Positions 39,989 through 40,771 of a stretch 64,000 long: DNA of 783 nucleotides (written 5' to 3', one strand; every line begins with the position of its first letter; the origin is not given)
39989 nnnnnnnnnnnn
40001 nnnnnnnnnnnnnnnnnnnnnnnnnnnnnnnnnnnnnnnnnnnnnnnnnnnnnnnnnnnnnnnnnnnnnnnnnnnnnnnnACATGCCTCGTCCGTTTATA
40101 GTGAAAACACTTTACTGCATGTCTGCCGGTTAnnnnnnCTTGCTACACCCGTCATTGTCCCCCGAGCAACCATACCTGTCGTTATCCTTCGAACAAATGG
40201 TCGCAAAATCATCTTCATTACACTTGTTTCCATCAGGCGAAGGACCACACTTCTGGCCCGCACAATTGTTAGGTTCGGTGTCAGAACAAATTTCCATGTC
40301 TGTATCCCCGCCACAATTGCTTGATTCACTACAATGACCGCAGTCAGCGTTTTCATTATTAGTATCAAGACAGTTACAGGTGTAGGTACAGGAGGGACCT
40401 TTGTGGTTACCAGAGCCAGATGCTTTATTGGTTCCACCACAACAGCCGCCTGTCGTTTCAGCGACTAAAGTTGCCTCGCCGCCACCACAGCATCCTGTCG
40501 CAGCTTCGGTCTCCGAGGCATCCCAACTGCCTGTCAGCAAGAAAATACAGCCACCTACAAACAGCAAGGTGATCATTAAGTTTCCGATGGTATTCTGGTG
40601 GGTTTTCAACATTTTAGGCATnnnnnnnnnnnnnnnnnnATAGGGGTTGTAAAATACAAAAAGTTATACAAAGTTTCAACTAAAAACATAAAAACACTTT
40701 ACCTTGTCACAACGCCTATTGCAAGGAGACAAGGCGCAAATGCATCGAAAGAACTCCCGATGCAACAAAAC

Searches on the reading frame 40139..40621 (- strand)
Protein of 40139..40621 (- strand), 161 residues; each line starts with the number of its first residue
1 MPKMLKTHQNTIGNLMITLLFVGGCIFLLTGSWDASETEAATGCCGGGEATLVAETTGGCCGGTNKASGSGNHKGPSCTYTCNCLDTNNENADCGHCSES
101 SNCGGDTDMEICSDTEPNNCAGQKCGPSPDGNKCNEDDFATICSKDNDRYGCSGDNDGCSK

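Call 29: find_homologous_proteins(query=window:40139-40621:-, max_evalue=0.001)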
Query window:40139-40621:- (161 aa): 45 proteins with E <= 0.001 among 53 candidates.
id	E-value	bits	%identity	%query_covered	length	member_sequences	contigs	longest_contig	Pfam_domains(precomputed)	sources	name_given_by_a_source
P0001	2.4e-103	362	100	100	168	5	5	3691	-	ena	-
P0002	3.7e-86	306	87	100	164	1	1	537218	-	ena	-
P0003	5.8e-42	162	60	100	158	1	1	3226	-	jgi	-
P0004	2.5e-39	153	54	100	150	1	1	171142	-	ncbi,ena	-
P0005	2.6e-39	153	60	95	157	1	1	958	-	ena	-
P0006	4.8e-38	149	57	100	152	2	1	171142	-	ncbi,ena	-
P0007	5.1e-38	149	57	100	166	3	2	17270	-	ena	-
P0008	4.0e-37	146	56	99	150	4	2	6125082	-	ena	-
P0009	1.6e-36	144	55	97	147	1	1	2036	-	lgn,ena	-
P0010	9.1e-36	141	54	99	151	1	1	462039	-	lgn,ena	-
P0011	2.0e-34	137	54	93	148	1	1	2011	-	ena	-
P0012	1.3e-32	131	52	99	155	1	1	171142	-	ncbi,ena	-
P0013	1.8e-32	131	63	64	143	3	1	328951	-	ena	-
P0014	2.0e-32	131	54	99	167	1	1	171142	-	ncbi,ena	-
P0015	4.7e-31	126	54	93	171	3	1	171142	-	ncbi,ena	-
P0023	1.7e-26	111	53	84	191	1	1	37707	-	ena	-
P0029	3.8e-23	100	89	40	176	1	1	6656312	-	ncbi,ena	-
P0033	6.2e-21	93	51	57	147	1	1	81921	-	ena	-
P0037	8.9e-19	86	42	89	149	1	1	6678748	-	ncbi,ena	-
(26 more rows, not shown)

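Call 30: find_encoding_contigs(protein=P0002, flank=10000, max_places=3)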
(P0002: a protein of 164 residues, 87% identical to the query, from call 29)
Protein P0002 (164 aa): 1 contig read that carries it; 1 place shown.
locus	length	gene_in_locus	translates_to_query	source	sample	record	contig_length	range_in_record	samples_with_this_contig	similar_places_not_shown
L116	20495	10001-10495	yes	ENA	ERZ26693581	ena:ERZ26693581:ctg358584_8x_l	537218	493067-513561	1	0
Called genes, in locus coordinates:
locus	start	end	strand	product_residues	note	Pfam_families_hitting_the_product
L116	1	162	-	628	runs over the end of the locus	-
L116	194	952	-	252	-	PF13385:Laminin_G_3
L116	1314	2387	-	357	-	PF23414:Beta-prop_EML_2, PF24782:WD40_MABP1-WDR62_2nd, PF24807:WD40_CDC20-Fz, PF24814:WD40_Prp19, PF24817:WD40_WDHD1_1st, PF25173:Beta-prop_WDR3_1st, PF25175:Beta-prop_WDR5, PF23381:Beta-prop_IFT122_1st, +64 more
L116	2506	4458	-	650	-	-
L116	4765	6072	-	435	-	PF07690:MFS_1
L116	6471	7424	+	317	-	PF01408:GFO_IDH_MocA, PF22725:GFO_IDH_MocA_C3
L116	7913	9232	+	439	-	PF00158:Sigma54_activat, PF14532:Sigma54_activ_2, PF07728:AAA_5 (weak), PF25601:AAA_lid_14, PF02954:HTH_8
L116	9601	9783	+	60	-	-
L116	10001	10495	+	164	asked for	-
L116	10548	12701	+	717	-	PF23381:Beta-prop_IFT122_1st, PF25174:Beta-prop_THOC3, PF25174:Beta-prop_THOC3, PF25175:Beta-prop_WDR5, PF25173:Beta-prop_WDR3_1st, PF25174:Beta-prop_THOC3, PF25173:Beta-prop_WDR3_1st, PF25175:Beta-prop_WDR5, +41 more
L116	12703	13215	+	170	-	-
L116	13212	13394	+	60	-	-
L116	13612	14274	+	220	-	-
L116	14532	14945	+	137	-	-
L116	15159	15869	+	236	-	-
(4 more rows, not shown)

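Call 31: find_encoding_contigs(protein=P0001, flank=4000, max_places=6)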
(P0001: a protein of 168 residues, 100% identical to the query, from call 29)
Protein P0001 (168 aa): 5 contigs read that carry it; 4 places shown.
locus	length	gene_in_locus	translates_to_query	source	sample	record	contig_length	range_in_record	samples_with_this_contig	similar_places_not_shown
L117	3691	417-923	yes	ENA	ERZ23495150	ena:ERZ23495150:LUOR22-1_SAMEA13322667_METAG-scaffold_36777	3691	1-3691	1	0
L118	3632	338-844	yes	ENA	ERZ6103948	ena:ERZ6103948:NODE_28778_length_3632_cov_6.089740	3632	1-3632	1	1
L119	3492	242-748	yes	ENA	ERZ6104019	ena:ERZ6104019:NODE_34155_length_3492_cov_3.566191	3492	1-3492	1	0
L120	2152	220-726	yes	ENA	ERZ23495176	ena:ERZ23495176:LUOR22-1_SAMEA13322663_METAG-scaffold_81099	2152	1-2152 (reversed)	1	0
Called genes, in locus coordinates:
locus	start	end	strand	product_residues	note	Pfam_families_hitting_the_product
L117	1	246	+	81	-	?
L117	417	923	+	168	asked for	-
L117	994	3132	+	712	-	PF25174:Beta-prop_THOC3, PF23381:Beta-prop_IFT122_1st, PF25175:Beta-prop_WDR5, PF25174:Beta-prop_THOC3, PF25175:Beta-prop_WDR5, PF23381:Beta-prop_IFT122_1st, PF24814:WD40_Prp19, PF24817:WD40_WDHD1_1st, +37 more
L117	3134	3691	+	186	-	?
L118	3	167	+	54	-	?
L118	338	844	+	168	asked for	-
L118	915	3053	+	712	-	PF23381:Beta-prop_IFT122_1st, PF25174:Beta-prop_THOC3, PF25175:Beta-prop_WDR5, PF25174:Beta-prop_THOC3, PF25175:Beta-prop_WDR5, PF23381:Beta-prop_IFT122_1st, PF24814:WD40_Prp19, PF24817:WD40_WDHD1_1st, +36 more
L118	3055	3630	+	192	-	?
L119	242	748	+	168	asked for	-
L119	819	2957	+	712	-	PF25174:Beta-prop_THOC3, PF23381:Beta-prop_IFT122_1st, PF25175:Beta-prop_WDR5, PF25174:Beta-prop_THOC3, PF25175:Beta-prop_WDR5, PF23381:Beta-prop_IFT122_1st, PF24814:WD40_Prp19, PF24817:WD40_WDHD1_1st, +37 more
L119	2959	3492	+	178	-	?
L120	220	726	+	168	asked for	-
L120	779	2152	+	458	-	?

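Call 34: find_encoding_contigs(protein=P0023, flank=6000, max_places=3)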
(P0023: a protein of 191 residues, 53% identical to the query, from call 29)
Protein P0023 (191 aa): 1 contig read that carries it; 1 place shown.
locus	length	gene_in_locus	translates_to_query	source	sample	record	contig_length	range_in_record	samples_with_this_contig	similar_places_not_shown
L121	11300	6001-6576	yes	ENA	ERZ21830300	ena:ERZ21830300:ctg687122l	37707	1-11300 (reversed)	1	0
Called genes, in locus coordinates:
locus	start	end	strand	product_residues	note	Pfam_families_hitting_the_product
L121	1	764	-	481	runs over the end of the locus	PF06500:FrsA-like (weak), PF00561:Abhydrolase_1, PF12697:Abhydrolase_6, PF12146:Hydrolase_4, PF00326:Peptidase_S9 (faint), PF08840:BAAT_C (weak)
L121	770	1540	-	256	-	PF13385:Laminin_G_3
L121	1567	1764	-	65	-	-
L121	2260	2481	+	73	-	-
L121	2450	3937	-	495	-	PF07690:MFS_1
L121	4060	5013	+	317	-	PF01408:GFO_IDH_MocA, PF22725:GFO_IDH_MocA_C3, PF02894:GFO_IDH_MocA_C (weak)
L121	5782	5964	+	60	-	-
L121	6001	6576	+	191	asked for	-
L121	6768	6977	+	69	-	-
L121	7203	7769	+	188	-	PF24817:WD40_WDHD1_1st (faint), PF24814:WD40_Prp19 (faint), PF25173:Beta-prop_WDR3_1st (faint), PF25174:Beta-prop_THOC3 (weak), PF25175:Beta-prop_WDR5 (weak), PF23381:Beta-prop_IFT122_1st (faint)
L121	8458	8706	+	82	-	-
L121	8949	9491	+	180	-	PF12704:MacB_PCD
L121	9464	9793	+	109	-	-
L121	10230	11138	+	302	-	-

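Call 35: find_encoding_contigs(protein=P0037, flank=10000, max_places=3)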
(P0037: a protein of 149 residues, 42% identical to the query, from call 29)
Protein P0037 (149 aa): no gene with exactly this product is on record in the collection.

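Call 38: find_encoding_contigs(protein=P0033, flank=3000, max_places=3)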
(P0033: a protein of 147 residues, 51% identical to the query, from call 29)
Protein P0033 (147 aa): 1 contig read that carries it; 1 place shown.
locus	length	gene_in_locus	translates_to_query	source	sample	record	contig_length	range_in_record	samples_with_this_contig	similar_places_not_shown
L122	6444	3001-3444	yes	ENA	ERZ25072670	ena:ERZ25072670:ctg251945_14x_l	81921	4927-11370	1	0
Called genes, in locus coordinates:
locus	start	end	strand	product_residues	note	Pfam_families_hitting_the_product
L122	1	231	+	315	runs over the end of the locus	PF01408:GFO_IDH_MocA, PF22725:GFO_IDH_MocA_C3, PF02894:GFO_IDH_MocA_C (weak)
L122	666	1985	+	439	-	PF00158:Sigma54_activat, PF14532:Sigma54_activ_2, PF07728:AAA_5 (weak), PF25601:AAA_lid_14, PF02954:HTH_8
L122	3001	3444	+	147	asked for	-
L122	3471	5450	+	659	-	PF24814:WD40_Prp19, PF25174:Beta-prop_THOC3, PF25175:Beta-prop_WDR5, PF23381:Beta-prop_IFT122_1st, PF23414:Beta-prop_EML_2, PF25173:Beta-prop_WDR3_1st, PF24817:WD40_WDHD1_1st, PF25173:Beta-prop_WDR3_1st, +63 more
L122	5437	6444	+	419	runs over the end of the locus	PF12704:MacB_PCD, PF02687:FtsX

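Call 51: list_cluster_members(proteins=[P0037, P0029, P0046])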
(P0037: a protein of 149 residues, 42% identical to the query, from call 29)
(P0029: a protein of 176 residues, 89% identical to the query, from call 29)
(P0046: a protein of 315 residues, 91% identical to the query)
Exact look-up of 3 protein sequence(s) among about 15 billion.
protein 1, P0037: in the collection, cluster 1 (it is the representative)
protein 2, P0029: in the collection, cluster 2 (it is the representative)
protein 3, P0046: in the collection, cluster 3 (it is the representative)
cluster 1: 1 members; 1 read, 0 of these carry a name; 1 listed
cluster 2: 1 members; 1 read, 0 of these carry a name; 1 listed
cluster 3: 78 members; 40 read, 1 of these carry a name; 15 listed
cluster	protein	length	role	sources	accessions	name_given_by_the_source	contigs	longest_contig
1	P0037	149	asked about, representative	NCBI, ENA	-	-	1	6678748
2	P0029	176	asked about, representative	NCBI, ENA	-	-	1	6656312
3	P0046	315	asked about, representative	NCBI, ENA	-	-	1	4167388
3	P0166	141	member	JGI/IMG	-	hypothetical protein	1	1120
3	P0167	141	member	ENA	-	-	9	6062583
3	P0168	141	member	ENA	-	-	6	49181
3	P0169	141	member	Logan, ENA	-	-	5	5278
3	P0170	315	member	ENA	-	-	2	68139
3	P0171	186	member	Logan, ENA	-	-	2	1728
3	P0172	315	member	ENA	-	-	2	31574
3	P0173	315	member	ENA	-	-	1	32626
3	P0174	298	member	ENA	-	-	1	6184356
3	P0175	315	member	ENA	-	-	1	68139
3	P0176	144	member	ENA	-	-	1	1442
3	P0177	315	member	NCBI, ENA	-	-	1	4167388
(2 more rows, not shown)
